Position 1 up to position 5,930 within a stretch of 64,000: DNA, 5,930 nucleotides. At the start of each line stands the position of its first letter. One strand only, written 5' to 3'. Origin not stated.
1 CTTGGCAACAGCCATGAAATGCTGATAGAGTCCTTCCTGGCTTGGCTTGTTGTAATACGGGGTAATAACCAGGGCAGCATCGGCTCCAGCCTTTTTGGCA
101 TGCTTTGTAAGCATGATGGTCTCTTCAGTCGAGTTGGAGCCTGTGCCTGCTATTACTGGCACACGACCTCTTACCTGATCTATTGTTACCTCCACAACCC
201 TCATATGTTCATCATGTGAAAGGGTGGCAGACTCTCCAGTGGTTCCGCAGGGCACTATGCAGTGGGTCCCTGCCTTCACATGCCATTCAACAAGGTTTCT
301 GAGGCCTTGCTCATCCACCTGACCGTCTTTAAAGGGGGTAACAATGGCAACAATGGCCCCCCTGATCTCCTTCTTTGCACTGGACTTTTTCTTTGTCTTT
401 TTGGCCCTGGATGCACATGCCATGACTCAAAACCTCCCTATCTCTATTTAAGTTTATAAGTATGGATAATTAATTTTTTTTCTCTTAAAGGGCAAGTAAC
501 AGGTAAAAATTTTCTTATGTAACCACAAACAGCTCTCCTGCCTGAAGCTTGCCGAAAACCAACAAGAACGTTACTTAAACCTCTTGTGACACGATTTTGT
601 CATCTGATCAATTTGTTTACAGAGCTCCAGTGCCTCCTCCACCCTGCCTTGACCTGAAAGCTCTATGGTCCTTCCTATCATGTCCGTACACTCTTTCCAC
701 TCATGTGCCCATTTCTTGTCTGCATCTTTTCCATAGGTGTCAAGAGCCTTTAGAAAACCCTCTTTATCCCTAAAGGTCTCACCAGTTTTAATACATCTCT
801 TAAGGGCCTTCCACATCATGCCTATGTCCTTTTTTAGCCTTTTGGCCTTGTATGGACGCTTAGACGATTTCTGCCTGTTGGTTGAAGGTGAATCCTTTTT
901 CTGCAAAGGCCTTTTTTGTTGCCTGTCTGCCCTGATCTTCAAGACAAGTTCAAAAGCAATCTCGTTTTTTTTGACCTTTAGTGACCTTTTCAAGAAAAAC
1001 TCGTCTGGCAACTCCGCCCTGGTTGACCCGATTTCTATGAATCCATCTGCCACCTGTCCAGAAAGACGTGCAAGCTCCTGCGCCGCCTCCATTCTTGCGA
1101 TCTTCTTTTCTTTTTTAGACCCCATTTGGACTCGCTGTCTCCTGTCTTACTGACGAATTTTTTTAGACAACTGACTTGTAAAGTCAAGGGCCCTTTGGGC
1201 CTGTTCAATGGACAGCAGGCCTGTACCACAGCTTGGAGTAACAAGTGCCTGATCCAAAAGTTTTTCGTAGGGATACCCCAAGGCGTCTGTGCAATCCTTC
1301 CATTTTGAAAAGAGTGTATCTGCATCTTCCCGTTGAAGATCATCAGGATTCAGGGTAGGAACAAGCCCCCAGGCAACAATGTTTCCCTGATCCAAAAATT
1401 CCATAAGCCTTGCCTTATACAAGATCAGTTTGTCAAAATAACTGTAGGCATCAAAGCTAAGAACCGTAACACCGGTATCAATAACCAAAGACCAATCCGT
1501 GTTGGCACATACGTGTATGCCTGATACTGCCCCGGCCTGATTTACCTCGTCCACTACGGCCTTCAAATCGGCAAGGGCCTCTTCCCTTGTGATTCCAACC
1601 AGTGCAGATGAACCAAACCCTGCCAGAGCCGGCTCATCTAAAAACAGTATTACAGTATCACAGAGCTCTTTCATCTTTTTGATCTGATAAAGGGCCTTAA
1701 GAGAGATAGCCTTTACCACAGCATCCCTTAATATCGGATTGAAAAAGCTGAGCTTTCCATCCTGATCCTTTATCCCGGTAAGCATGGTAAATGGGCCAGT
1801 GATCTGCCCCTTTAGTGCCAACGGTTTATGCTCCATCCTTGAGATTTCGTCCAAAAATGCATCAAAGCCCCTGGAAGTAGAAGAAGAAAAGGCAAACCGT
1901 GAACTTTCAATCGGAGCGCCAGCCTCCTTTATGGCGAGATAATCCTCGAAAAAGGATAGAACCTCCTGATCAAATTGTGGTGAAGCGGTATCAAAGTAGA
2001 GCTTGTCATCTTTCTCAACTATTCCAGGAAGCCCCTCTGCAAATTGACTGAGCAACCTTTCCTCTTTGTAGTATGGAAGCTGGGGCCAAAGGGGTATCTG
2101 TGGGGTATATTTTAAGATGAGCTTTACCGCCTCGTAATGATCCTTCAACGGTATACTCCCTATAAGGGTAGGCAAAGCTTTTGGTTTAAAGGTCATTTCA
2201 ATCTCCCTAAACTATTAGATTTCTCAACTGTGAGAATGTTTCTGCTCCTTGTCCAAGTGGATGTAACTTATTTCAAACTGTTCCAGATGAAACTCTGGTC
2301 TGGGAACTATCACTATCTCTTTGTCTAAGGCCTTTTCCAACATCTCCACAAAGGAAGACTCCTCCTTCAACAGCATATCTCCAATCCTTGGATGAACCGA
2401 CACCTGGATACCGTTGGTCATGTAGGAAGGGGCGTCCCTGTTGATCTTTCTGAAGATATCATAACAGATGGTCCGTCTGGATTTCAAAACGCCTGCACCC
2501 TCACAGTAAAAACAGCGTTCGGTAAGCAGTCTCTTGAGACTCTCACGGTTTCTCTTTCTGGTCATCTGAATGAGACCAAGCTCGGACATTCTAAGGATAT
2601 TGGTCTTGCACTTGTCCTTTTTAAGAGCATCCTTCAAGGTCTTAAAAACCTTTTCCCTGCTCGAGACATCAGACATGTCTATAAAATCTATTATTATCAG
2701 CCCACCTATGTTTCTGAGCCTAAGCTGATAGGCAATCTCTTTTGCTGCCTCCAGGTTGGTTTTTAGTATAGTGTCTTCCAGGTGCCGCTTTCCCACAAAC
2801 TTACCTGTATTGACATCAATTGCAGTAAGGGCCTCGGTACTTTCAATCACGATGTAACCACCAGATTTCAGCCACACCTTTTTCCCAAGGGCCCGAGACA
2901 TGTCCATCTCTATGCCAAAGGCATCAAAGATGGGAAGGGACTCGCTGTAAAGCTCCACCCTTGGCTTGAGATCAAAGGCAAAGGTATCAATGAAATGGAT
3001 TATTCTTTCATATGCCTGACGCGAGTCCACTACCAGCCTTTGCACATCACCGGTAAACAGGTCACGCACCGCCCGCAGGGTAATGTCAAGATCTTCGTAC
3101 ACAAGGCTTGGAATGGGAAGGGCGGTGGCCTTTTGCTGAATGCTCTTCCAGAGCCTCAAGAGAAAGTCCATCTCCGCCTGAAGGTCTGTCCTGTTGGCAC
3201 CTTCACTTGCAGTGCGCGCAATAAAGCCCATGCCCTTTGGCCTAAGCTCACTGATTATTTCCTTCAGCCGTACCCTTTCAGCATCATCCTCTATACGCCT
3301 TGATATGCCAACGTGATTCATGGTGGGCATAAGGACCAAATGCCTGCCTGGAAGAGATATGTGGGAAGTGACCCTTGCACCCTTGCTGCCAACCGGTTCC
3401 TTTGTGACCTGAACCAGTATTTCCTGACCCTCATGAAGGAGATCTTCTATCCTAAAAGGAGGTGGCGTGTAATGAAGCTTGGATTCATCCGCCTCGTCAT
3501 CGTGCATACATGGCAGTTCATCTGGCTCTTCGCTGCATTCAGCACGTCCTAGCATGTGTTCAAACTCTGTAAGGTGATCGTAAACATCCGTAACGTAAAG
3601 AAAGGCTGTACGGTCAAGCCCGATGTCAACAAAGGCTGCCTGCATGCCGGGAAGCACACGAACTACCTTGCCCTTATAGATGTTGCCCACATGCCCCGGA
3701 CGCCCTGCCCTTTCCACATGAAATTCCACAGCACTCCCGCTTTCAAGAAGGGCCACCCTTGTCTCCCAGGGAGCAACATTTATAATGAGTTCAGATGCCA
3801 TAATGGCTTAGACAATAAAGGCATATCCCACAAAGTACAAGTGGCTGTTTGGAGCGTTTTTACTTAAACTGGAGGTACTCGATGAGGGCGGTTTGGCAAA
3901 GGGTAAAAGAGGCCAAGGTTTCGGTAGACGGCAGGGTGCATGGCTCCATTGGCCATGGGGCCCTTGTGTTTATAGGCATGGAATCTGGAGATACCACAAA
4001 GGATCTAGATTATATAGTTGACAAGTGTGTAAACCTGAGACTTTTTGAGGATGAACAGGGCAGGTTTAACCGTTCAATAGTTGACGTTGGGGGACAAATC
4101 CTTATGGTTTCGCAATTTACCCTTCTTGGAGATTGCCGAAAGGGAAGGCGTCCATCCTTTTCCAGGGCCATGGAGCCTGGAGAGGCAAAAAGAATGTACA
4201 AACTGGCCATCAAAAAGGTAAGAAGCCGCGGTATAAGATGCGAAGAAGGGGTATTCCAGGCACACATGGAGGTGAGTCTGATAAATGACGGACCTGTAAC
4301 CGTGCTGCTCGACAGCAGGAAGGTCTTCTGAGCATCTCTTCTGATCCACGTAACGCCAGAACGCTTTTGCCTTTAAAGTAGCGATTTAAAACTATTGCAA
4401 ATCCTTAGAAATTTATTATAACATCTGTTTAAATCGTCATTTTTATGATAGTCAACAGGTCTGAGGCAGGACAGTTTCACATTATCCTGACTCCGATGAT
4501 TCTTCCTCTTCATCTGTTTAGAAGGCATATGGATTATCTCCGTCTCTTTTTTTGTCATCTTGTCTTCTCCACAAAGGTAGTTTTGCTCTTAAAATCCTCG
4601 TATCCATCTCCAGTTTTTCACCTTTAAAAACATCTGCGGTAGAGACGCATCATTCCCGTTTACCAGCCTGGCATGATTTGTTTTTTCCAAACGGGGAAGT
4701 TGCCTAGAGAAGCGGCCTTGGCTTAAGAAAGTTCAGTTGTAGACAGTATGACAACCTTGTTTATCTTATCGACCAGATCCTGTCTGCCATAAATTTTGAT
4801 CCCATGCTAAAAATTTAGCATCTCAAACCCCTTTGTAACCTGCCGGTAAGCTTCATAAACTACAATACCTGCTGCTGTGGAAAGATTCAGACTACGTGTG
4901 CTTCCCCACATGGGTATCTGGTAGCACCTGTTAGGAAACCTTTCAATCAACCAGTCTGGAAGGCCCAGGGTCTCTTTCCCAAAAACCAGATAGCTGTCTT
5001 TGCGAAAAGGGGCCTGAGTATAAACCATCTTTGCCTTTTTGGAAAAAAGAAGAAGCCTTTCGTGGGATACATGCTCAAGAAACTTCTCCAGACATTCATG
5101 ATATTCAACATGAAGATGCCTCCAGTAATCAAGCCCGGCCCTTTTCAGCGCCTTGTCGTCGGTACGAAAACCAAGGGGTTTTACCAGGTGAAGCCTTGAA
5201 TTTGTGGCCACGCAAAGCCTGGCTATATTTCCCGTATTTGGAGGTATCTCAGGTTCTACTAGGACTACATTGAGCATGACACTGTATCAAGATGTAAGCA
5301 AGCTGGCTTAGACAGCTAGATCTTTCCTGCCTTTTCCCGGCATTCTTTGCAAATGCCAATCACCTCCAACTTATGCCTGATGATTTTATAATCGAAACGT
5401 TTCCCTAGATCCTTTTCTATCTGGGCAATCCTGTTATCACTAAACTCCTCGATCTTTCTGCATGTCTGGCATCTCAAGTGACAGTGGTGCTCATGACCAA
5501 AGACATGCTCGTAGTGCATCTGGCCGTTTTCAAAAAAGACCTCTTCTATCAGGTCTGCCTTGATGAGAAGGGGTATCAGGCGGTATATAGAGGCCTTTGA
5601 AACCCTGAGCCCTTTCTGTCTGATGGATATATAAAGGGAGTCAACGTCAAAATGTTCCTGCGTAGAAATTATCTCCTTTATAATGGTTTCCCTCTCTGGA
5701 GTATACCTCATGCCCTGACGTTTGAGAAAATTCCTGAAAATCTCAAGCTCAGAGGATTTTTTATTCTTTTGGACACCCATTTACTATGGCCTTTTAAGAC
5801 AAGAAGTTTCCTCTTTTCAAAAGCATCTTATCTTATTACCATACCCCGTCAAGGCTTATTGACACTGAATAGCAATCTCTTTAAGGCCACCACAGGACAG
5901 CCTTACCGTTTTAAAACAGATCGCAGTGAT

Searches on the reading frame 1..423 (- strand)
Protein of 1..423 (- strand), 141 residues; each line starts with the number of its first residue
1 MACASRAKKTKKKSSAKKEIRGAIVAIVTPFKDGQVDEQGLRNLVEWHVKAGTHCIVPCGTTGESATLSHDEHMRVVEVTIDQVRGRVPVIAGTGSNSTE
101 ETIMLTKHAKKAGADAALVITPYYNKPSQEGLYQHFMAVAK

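Call 61: search_protein_families(library=pfam, proteins=[window:1-423:-], max_evalue=0.00001)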
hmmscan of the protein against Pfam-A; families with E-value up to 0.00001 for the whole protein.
window:1-423:- (141 aa): 1 family
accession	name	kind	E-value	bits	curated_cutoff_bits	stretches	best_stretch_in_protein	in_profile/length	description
PF00701.28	DHDPS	-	7.1e-48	163.2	22.1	1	20-140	2-123/289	Dihydrodipicolinate synthetase family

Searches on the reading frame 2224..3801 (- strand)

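Call 61: search_protein_families(library=pfam, proteins=[window:2224-3801:-], max_evalue=0.00001)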
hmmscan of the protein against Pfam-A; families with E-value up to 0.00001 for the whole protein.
window:2224-3801:- (525 aa): 2 families
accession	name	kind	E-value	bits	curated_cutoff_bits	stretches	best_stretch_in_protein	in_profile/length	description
PF10150.14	RNase_E_G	-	3.4e-109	364.9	25.5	1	149-417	1-269/270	Ribonuclease E/G family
PF20833.2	RNase_E_G_Thio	-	3.2e-09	37.2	26.8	1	430-512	2-84/86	RNase E/G, Thioredoxin-like domain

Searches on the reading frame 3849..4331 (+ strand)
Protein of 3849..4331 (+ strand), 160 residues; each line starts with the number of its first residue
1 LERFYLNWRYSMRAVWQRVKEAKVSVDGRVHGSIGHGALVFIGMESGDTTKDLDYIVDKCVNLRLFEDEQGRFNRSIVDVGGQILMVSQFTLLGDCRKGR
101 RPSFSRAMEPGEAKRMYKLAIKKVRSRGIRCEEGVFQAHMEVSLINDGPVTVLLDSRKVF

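Call 61: search_protein_families(library=pfam, proteins=[window:3849-4331:+], max_evalue=0.00001)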
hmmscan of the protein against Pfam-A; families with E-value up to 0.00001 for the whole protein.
window:3849-4331:+ (160 aa): 1 family
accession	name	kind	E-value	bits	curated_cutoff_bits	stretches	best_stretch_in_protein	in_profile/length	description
PF02580.21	Tyr_Deacylase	-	2.7e-56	190.3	25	1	13-155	1-144/144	D-Tyr-tRNA(Tyr) deacylase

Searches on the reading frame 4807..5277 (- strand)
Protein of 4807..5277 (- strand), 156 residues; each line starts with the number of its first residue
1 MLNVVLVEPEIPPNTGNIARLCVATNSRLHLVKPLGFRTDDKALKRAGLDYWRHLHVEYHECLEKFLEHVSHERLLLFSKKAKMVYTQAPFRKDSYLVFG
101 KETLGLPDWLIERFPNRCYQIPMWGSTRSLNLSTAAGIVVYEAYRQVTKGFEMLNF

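Call 61: search_protein_families(library=pfam, proteins=[window:4807-5277:-], max_evalue=0.00001)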
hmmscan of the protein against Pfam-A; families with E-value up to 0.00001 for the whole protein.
window:4807-5277:- (156 aa): 1 family
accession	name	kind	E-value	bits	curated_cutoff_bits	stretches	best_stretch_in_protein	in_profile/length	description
PF00588.24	SpoU_methylase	-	2.7e-33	115.5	29.7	1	2-141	2-142/142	SpoU rRNA Methylase family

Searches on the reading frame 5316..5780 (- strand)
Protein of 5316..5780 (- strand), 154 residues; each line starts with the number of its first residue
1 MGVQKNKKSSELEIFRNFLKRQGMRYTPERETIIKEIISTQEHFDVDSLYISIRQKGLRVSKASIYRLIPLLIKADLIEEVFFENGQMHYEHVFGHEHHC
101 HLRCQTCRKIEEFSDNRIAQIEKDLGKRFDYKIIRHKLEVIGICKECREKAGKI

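Call 61: search_protein_families(library=pfam, proteins=[window:5316-5780:-], max_evalue=0.00001)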
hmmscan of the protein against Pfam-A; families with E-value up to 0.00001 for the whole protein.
window:5316-5780:- (154 aa): 1 family
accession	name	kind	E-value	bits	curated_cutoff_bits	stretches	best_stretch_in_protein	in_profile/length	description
PF01475.25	FUR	-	4.6e-26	91.8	23.1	1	22-140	2-120/121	Ferric uptake regulator family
